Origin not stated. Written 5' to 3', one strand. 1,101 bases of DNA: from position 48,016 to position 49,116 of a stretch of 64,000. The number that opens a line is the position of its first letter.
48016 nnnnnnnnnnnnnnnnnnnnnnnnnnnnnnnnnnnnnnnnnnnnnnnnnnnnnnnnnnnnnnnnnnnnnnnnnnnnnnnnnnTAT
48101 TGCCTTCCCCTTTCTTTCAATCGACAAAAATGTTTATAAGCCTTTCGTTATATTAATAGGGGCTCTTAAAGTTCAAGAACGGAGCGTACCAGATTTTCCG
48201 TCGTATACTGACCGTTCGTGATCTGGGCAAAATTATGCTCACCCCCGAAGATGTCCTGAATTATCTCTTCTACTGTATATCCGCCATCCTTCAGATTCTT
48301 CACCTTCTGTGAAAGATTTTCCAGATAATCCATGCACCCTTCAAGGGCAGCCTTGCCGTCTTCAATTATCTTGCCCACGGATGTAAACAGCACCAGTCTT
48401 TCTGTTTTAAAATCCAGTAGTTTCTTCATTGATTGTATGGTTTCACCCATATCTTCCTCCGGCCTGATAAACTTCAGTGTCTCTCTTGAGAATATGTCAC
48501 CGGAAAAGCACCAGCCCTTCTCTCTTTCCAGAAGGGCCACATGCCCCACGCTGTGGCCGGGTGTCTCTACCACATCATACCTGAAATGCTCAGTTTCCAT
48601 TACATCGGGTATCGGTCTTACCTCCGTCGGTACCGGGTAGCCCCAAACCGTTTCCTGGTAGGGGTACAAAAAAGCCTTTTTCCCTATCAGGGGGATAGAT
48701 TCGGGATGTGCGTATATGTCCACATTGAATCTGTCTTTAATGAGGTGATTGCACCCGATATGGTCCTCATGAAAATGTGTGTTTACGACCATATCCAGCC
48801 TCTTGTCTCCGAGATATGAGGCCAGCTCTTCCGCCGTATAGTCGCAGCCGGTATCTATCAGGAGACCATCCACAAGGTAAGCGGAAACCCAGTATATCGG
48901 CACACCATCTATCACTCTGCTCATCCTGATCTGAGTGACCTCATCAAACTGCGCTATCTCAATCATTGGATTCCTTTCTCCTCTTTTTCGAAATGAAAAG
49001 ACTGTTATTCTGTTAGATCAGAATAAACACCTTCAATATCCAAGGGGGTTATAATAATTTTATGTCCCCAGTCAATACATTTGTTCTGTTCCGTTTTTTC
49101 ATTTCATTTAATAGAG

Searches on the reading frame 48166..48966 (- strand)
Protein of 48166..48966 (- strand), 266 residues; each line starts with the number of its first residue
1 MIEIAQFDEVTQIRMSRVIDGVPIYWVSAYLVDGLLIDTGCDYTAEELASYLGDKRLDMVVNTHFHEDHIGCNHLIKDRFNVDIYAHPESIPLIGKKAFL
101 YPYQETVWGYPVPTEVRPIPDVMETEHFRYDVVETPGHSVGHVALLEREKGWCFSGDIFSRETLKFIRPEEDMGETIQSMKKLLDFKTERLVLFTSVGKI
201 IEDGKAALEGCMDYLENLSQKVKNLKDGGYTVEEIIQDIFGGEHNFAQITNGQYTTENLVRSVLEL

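Call 45: search_protein_families(library=ncbifam, proteins=[window:48166-48966:-], max_evalue=0.00001)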
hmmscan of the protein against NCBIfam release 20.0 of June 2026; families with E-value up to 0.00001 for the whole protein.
window:48166-48966:- (266 aa): 3 families
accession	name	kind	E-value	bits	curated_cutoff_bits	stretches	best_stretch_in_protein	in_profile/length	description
TIGR03413.1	GSH_gloB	equivalog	2e-12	47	200.8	1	48-165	33-135/248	hydroxyacylglutathione hydrolase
TIGR04558.1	SoxH_rel_PQQ_1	hypoth_equivalog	5.7e-08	32.2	300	1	36-263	47-273/285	quinoprotein relay system zinc metallohydrolase 1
NF012229.1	bla_class_B_core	domain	6.6e-08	32.8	100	1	35-143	27-134/139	metallo-beta-lactamase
